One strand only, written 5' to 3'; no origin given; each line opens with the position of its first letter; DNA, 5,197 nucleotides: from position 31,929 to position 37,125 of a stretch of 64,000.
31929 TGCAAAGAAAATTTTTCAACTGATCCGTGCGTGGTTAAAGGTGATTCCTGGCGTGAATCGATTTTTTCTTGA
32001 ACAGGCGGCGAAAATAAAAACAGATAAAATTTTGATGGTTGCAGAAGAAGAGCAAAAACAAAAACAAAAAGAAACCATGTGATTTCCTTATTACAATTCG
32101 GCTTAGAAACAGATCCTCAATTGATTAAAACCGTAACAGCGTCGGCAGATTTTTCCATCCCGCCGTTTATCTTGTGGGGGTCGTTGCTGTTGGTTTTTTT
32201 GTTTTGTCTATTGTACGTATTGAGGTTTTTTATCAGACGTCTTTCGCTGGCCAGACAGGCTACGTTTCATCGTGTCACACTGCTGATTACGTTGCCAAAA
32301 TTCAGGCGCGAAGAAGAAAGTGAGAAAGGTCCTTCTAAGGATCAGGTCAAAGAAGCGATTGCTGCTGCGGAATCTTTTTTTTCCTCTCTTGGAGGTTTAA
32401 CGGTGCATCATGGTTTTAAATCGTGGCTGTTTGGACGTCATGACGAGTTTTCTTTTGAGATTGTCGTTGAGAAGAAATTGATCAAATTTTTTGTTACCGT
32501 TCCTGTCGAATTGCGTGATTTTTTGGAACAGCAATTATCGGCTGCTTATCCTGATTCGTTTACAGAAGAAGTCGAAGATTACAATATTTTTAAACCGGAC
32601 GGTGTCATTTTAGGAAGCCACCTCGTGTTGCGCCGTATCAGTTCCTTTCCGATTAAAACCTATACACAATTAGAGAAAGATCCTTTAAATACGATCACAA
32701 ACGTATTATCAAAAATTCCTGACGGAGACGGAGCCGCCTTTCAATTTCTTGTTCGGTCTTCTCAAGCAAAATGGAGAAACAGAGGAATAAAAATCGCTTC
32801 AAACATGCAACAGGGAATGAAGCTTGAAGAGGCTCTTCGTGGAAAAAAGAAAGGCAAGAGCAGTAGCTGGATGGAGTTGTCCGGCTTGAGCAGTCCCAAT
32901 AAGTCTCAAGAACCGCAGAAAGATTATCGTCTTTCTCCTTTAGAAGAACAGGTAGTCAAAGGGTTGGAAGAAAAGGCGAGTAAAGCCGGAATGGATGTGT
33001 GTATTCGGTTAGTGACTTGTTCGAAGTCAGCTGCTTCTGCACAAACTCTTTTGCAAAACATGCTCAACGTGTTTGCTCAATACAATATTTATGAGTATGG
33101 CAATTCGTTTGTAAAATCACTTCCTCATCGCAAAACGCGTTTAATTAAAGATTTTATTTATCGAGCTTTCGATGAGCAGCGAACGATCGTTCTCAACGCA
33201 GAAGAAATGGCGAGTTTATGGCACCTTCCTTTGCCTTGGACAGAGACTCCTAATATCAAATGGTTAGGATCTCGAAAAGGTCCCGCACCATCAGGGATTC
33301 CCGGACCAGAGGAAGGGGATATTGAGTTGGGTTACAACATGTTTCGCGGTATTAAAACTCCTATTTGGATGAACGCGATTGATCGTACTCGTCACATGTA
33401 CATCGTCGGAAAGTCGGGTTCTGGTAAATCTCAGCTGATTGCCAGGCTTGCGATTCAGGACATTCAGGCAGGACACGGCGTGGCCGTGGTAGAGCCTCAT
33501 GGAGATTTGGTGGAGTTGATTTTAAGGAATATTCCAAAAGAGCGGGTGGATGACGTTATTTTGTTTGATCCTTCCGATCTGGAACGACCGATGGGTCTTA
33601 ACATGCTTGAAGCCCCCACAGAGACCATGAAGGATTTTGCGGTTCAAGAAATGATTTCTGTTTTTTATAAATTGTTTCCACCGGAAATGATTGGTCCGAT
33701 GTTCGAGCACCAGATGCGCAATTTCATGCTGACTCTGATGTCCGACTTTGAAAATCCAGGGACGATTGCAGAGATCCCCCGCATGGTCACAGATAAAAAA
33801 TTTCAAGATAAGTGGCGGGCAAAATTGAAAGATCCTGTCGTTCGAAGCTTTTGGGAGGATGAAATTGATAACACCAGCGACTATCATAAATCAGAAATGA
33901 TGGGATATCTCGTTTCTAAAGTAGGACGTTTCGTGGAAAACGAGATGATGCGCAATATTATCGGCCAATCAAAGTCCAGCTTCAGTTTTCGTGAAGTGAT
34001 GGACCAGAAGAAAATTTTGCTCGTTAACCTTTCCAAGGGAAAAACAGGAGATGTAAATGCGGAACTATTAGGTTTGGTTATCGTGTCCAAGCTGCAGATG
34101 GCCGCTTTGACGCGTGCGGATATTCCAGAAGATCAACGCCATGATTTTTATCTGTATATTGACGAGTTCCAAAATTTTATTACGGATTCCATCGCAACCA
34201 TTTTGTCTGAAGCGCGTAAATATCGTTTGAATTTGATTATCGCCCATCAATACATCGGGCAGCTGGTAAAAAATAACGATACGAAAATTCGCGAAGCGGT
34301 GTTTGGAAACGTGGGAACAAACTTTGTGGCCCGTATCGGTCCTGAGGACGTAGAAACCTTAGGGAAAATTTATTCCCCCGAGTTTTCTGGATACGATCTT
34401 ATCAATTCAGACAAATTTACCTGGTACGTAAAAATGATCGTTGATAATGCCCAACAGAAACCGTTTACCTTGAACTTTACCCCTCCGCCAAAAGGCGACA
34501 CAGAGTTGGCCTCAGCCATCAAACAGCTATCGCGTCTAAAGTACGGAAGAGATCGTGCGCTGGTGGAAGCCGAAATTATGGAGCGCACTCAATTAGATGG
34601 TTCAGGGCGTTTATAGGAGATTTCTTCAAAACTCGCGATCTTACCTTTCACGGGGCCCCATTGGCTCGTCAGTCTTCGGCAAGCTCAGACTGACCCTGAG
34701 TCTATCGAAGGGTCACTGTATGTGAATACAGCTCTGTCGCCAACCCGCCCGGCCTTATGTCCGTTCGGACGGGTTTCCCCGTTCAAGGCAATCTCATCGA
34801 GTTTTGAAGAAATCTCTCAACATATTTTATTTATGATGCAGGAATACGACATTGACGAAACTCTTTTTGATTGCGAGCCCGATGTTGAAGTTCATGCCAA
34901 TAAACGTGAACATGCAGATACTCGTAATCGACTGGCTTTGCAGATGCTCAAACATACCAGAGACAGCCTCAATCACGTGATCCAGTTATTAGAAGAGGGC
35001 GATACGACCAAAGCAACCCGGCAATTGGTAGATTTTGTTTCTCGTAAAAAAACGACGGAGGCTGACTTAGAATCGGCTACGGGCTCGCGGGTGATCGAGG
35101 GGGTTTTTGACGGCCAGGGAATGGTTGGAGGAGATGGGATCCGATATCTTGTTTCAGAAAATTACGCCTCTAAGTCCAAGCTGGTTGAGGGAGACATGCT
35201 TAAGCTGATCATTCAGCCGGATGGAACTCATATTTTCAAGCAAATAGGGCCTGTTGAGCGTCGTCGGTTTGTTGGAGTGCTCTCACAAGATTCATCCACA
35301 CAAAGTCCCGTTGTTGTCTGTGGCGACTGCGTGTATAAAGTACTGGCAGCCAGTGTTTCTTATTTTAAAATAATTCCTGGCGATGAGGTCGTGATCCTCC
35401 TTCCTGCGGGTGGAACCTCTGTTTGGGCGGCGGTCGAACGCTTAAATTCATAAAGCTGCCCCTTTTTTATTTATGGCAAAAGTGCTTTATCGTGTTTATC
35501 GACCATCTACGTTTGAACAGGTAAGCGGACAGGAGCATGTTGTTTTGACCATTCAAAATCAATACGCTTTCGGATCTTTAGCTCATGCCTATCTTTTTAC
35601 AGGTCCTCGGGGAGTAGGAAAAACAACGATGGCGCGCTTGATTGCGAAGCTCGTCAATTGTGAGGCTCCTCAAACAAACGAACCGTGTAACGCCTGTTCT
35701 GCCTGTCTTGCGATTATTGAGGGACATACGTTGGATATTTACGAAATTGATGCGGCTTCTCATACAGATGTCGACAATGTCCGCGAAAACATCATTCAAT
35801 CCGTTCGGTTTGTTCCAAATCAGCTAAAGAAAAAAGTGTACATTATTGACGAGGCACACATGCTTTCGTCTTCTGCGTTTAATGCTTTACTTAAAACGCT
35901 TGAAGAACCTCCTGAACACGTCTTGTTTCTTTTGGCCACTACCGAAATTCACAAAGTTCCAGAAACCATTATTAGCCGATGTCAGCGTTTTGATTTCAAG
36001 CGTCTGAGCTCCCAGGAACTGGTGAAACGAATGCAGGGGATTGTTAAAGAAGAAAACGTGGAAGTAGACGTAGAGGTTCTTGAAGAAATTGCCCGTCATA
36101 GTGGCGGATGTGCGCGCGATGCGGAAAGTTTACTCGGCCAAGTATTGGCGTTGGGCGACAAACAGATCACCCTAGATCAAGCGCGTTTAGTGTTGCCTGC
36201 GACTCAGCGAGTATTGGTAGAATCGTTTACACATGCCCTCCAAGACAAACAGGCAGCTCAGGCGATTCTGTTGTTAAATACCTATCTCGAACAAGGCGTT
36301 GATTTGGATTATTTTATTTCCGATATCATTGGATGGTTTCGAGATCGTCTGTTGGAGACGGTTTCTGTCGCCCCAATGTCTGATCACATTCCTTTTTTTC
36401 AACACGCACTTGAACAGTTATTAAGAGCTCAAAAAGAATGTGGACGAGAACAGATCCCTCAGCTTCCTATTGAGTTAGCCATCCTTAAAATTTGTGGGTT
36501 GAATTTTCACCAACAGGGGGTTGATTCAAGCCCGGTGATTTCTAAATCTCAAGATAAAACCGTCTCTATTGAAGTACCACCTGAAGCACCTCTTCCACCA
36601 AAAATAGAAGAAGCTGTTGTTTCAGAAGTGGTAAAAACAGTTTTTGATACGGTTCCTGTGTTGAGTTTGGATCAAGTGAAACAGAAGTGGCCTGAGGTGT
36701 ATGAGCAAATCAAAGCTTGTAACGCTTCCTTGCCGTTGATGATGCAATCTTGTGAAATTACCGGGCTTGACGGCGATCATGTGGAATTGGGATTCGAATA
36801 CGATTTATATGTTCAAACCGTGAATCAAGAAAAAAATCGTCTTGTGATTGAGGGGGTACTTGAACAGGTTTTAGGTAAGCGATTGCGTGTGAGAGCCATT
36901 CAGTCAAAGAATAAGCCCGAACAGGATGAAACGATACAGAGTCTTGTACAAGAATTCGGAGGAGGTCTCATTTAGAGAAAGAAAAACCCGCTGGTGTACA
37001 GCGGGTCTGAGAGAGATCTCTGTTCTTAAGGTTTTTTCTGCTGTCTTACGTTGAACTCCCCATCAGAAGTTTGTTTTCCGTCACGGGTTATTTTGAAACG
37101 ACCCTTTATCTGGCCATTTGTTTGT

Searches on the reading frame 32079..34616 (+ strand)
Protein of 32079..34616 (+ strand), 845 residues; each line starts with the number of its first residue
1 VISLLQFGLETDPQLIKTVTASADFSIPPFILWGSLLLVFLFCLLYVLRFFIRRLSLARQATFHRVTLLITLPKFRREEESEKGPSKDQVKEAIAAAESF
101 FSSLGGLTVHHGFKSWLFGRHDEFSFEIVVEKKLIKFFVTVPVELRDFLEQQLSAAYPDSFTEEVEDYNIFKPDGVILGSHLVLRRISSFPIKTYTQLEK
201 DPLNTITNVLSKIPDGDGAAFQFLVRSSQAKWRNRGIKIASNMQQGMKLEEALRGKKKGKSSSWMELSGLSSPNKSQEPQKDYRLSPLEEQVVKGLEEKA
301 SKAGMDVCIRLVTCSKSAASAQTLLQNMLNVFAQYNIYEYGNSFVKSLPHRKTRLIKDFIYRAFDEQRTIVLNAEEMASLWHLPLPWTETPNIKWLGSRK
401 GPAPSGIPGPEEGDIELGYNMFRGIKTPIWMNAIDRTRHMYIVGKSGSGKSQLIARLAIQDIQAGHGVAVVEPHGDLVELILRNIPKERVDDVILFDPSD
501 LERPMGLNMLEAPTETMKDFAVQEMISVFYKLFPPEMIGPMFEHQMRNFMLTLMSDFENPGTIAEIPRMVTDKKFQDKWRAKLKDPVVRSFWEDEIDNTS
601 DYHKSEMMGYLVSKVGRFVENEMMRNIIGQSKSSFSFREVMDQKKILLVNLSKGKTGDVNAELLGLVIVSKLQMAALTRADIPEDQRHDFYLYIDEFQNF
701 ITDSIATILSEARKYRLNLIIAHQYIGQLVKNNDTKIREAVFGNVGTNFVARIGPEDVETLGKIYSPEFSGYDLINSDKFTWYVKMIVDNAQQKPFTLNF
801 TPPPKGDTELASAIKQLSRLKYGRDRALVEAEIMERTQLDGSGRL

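Call 60: search_protein_families(library=pfam, proteins=[window:32079-34616:+], max_evalue=0.001)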
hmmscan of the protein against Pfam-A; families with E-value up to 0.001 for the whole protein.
window:32079-34616:+ (845 aa): 5 families
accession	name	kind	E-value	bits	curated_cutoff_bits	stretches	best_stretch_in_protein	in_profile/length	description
PF10412.15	TrwB_AAD_bind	-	7.1e-10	38.7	20.5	1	436-755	14-312/387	Type IV secretion-system coupling protein DNA-binding domain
PF02534.20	T4SS-DNA_transf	-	5.3e-09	35.9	20.1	1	438-753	45-368/468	Type IV secretory system Conjugative DNA transfer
PF12696.13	TraG-D_C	-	2.2e-06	28.1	22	1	690-762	2-73/126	TraM recognition site of TraD and TraG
PF01935.23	DUF87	-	0.0002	21.9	23.2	1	437-504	23-84/220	Helicase HerA, central domain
PF13401.12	AAA_22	-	0.00033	21.4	27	0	437-472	5-40/130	AAA domain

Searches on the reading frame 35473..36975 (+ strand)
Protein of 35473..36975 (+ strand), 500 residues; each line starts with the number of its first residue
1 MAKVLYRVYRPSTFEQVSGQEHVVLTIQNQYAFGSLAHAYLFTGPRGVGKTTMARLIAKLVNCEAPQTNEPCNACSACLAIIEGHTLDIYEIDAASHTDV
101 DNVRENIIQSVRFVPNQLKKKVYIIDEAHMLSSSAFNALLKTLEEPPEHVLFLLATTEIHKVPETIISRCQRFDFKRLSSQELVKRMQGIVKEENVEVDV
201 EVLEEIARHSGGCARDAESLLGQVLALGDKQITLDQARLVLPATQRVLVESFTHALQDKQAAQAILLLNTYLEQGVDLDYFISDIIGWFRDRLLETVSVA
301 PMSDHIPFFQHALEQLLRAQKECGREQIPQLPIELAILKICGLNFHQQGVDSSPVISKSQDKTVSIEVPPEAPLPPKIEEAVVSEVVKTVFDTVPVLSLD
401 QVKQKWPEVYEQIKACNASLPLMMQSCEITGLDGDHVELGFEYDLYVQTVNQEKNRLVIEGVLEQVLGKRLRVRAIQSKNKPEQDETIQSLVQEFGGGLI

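Call 48: list_cluster_members(proteins=[P0001, P0003, window:35473-36975:+, window:39644-40765:-, window:41703-42899:+])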
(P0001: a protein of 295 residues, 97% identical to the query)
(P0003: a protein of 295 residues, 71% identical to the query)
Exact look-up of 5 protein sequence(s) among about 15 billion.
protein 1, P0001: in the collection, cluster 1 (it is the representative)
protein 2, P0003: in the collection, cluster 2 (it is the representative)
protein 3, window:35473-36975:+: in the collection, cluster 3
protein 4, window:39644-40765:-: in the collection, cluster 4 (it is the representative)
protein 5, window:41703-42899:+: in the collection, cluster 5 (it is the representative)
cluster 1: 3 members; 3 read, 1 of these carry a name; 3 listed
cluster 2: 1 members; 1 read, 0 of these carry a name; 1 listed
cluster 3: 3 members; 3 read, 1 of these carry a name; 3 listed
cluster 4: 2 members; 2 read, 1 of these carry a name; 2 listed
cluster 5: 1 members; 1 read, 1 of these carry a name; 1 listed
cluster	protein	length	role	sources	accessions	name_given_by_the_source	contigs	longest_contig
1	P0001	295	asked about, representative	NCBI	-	-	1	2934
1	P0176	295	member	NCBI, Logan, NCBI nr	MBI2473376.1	hypothetical protein HYV70_02380 [Candidatus Uhrbacteria bacterium] | hypothetical protein [Candidatus Uhrbacteria bacterium]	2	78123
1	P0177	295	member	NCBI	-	-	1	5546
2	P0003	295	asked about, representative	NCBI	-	-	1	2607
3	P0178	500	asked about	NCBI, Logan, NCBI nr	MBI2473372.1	DNA polymerase III subunit gamma/tau [Candidatus Uhrbacteria bacterium]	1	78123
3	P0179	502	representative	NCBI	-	-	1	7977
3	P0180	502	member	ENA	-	-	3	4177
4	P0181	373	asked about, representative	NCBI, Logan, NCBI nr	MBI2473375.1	hypothetical protein HYV70_02375 [Candidatus Uhrbacteria bacterium] | hypothetical protein [Candidatus Uhrbacteria bacterium]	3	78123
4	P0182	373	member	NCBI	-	-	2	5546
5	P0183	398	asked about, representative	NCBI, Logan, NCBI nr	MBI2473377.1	glycosyltransferase family 1 protein [Candidatus Uhrbacteria bacterium]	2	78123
